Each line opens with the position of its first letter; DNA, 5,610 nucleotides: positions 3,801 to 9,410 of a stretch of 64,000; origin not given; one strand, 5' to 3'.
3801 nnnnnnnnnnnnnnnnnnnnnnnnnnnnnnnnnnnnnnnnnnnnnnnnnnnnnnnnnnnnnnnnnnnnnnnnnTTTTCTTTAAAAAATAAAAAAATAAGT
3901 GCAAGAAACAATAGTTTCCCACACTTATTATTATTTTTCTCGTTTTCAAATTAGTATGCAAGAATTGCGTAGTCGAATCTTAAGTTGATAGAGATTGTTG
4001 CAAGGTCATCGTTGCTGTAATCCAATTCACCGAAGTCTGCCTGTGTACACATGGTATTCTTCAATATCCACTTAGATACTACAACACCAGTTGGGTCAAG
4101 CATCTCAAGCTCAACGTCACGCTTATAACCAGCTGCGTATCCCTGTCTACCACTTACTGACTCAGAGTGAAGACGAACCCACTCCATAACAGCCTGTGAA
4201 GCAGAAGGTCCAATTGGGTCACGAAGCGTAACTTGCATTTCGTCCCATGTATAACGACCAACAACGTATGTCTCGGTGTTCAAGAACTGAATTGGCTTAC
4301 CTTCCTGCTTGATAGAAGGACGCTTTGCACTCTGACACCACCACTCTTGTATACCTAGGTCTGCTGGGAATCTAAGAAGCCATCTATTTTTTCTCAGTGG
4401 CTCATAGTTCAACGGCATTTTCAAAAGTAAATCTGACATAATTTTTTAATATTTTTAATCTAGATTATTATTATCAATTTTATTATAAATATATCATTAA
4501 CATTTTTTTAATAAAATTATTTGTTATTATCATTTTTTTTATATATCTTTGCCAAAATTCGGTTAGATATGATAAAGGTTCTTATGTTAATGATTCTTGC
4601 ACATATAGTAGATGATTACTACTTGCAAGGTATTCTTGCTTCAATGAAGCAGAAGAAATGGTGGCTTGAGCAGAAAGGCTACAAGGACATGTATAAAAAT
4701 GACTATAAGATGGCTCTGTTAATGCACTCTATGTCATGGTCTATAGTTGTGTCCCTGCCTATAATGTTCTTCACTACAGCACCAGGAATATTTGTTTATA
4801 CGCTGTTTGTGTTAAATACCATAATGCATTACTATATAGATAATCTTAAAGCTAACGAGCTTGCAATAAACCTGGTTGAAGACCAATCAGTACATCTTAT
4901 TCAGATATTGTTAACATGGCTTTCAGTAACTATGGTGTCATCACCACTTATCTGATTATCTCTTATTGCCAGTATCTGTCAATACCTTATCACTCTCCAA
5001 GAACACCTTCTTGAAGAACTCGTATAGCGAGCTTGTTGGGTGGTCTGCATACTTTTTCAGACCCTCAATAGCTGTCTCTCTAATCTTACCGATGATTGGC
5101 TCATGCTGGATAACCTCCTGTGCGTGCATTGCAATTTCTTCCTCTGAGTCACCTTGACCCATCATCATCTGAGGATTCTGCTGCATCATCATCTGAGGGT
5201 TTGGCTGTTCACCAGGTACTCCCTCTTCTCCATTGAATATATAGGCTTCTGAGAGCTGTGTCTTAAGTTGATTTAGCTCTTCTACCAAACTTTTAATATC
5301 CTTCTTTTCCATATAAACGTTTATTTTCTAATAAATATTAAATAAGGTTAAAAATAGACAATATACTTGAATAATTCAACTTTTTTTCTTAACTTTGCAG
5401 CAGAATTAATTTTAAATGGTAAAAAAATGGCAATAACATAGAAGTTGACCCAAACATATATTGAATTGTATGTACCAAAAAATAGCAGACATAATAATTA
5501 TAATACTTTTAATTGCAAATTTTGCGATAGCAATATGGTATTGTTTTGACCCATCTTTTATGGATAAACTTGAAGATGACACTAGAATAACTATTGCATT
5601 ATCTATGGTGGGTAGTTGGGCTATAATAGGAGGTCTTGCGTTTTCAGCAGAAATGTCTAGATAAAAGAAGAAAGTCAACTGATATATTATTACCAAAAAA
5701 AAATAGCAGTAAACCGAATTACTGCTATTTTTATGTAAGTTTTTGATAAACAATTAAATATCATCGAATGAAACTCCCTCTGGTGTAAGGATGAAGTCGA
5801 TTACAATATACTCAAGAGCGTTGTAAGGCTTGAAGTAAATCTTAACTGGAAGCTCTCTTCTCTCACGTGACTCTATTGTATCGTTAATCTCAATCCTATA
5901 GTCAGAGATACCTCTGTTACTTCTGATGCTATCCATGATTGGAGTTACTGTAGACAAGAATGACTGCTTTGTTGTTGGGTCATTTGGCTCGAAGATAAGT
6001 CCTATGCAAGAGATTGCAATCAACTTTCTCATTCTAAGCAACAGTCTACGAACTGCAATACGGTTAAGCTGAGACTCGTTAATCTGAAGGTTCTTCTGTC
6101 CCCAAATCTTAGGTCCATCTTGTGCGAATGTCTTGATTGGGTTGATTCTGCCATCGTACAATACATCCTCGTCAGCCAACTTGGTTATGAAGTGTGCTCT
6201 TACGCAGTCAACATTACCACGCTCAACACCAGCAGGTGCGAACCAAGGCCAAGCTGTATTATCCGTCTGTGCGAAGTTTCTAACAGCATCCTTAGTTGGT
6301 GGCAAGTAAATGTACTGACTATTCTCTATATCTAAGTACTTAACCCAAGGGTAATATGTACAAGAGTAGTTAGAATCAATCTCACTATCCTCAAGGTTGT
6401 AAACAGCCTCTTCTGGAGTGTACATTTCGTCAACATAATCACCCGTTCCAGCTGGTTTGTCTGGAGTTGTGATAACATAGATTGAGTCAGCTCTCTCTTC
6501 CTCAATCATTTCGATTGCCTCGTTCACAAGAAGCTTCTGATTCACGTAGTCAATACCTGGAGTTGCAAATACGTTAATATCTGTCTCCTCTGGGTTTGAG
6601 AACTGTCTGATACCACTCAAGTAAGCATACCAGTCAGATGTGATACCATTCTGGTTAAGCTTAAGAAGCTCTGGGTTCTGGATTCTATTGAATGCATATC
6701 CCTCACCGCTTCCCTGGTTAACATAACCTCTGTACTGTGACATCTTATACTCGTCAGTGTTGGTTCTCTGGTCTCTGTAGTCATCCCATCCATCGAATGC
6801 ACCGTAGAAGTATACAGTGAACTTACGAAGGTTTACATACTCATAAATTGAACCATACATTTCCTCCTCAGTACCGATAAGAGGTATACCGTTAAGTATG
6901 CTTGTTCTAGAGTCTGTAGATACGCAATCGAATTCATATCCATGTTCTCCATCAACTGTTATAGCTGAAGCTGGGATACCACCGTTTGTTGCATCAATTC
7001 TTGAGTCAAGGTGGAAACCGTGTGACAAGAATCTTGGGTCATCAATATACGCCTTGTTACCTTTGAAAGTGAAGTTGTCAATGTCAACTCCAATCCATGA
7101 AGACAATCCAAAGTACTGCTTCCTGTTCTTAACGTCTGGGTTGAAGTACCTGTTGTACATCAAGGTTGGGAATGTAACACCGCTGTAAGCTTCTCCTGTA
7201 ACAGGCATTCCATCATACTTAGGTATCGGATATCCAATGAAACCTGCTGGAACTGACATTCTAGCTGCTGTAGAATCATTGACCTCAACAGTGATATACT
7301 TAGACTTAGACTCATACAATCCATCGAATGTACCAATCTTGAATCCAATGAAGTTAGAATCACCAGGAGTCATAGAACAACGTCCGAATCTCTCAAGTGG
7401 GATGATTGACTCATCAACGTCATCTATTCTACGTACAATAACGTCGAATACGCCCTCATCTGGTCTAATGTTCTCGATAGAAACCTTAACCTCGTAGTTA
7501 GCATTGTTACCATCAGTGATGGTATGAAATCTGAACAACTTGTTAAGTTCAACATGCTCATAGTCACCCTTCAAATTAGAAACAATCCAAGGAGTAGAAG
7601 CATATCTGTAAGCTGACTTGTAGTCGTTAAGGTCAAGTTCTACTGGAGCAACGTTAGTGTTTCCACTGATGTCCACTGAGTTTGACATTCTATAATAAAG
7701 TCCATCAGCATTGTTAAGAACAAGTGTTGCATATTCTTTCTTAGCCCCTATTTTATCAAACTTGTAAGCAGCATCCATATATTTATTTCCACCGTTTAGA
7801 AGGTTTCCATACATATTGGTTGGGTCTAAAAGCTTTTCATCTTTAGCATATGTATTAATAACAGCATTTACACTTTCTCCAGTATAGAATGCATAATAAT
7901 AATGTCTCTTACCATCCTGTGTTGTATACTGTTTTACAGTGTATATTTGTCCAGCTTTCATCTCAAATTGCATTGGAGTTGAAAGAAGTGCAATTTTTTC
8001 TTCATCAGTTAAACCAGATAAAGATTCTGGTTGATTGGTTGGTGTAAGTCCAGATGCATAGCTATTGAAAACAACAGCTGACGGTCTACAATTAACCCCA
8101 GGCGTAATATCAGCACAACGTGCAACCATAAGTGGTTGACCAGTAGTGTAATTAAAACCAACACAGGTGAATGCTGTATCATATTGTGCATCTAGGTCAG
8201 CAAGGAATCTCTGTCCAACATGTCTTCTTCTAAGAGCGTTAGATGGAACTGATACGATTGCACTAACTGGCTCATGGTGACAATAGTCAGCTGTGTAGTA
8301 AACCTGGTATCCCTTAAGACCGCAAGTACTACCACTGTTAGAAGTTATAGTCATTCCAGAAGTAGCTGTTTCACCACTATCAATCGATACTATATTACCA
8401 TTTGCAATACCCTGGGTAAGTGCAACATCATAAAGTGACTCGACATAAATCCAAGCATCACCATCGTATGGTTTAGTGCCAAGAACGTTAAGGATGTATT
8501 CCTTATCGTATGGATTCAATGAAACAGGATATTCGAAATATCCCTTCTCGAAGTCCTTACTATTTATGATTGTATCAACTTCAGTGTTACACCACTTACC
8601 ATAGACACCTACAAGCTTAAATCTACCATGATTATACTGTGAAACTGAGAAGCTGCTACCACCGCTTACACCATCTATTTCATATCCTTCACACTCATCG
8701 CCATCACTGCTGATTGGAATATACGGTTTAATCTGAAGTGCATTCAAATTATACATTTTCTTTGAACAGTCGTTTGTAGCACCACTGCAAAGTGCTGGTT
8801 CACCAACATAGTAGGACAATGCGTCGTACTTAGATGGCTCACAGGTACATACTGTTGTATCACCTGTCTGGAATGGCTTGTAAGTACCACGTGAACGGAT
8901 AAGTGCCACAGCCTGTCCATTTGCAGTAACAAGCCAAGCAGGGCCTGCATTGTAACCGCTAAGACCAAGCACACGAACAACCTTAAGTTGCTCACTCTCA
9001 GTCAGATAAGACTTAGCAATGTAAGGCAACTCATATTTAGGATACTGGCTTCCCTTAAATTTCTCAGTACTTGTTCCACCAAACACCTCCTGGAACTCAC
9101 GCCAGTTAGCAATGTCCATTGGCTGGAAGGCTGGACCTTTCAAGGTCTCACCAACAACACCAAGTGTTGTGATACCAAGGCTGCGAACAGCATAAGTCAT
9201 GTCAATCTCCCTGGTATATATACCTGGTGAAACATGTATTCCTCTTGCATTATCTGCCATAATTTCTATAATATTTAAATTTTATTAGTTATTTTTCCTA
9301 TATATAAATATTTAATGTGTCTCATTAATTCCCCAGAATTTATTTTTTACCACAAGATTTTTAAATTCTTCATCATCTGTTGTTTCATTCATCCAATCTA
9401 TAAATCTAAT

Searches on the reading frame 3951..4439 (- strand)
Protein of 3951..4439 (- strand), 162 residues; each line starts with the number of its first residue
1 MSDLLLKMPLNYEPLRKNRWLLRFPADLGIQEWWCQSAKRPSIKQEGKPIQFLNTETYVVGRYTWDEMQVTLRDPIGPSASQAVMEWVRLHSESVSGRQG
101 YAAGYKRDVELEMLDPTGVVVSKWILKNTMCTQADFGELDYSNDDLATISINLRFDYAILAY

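Call 16: search_protein_families(library=phrogs, proteins=[window:3951-4439:-], max_evalue=0.001)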
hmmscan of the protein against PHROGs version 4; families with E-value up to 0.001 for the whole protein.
window:3951-4439:- (162 aa): 2 families
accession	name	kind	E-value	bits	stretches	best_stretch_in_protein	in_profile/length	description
phrog_4542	-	tail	2.9e-27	96.5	1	13-160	24-180/214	tail tube protein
phrog_45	-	tail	1.5e-10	41.8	1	4-158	81-252/350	tail tube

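Call 17: search_protein_families(library=pfam, proteins=[window:3951-4439:-], max_evalue=0.001)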
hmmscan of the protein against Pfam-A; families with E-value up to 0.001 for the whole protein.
window:3951-4439:- (162 aa): 1 family
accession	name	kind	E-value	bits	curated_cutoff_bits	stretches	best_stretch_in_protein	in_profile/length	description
PF06841.18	Phage_T4_gp19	-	1.9e-06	28.2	28.2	1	69-157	52-132/134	T4-like virus tail tube protein gp19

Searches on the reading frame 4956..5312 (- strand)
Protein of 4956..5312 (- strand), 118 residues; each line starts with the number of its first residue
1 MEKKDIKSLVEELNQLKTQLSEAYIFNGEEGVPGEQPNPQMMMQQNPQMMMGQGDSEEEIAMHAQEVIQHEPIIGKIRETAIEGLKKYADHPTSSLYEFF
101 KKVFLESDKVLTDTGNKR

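Call 16: search_protein_families(library=phrogs, proteins=[window:4956-5312:-], max_evalue=0.001)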
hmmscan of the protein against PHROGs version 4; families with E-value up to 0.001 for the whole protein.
window:4956-5312:- (118 aa): 0 families

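Call 17: search_protein_families(library=pfam, proteins=[window:4956-5312:-], max_evalue=0.001)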
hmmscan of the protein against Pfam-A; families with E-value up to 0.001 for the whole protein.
window:4956-5312:- (118 aa): 1 family
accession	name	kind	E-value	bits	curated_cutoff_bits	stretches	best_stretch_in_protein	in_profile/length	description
PF05674.17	DUF816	-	0.00083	19.7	24.6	0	70-107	22-59/176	Baculovirus protein of unknown function (DUF816)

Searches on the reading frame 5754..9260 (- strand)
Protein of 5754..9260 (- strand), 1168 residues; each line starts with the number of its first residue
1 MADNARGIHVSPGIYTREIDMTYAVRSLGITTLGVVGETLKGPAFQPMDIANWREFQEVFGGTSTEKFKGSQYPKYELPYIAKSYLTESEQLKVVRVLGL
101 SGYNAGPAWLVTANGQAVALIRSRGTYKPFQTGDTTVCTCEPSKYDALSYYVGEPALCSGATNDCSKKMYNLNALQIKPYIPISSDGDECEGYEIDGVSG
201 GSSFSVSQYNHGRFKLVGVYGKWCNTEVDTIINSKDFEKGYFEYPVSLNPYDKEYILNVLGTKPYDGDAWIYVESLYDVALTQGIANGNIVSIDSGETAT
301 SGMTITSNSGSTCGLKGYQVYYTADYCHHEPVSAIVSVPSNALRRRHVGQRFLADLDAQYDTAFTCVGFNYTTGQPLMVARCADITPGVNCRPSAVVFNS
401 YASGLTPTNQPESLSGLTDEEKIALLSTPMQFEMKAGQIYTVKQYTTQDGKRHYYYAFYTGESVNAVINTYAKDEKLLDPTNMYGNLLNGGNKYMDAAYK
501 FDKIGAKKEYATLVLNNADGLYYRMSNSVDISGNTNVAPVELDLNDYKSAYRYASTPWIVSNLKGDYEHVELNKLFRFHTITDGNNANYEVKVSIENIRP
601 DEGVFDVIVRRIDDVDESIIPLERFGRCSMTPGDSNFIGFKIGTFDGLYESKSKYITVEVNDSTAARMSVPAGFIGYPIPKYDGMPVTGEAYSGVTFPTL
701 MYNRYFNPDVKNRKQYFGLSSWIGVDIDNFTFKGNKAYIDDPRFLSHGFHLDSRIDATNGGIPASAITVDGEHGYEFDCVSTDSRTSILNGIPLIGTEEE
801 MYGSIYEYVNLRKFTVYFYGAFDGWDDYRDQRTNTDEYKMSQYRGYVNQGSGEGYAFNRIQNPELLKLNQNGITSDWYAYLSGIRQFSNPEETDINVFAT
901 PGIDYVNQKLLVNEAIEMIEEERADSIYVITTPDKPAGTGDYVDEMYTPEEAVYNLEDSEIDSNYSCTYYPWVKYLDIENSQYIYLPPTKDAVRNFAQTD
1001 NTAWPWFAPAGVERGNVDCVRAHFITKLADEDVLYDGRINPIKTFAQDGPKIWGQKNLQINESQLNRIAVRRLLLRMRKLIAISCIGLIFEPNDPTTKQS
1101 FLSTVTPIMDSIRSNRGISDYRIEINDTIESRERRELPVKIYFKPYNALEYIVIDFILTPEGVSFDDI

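Call 16: search_protein_families(library=phrogs, proteins=[window:5754-9260:-], max_evalue=0.001)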
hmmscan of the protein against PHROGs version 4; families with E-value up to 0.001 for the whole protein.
window:5754-9260:- (1168 aa): 3 families
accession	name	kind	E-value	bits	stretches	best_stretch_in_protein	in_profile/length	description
phrog_23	-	tail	1.3e-53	183.5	2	806-1165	176-469/496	tail sheath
phrog_10581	-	tail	2.6e-30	106.4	1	891-1156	632-907/915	tail sheath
phrog_17610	-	tail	2.9e-15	56.2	1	953-1163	894-1111/1135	tail sheath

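Call 17: search_protein_families(library=pfam, proteins=[window:5754-9260:-], max_evalue=0.001)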
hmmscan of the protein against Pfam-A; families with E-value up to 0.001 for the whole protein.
window:5754-9260:- (1168 aa): 1 family
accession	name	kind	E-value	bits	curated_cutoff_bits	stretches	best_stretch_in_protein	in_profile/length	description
PF17482.7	Phage_sheath_1C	-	8.1e-06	26.3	26.9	1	1063-1156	4-101/104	Phage tail sheath C-terminal domain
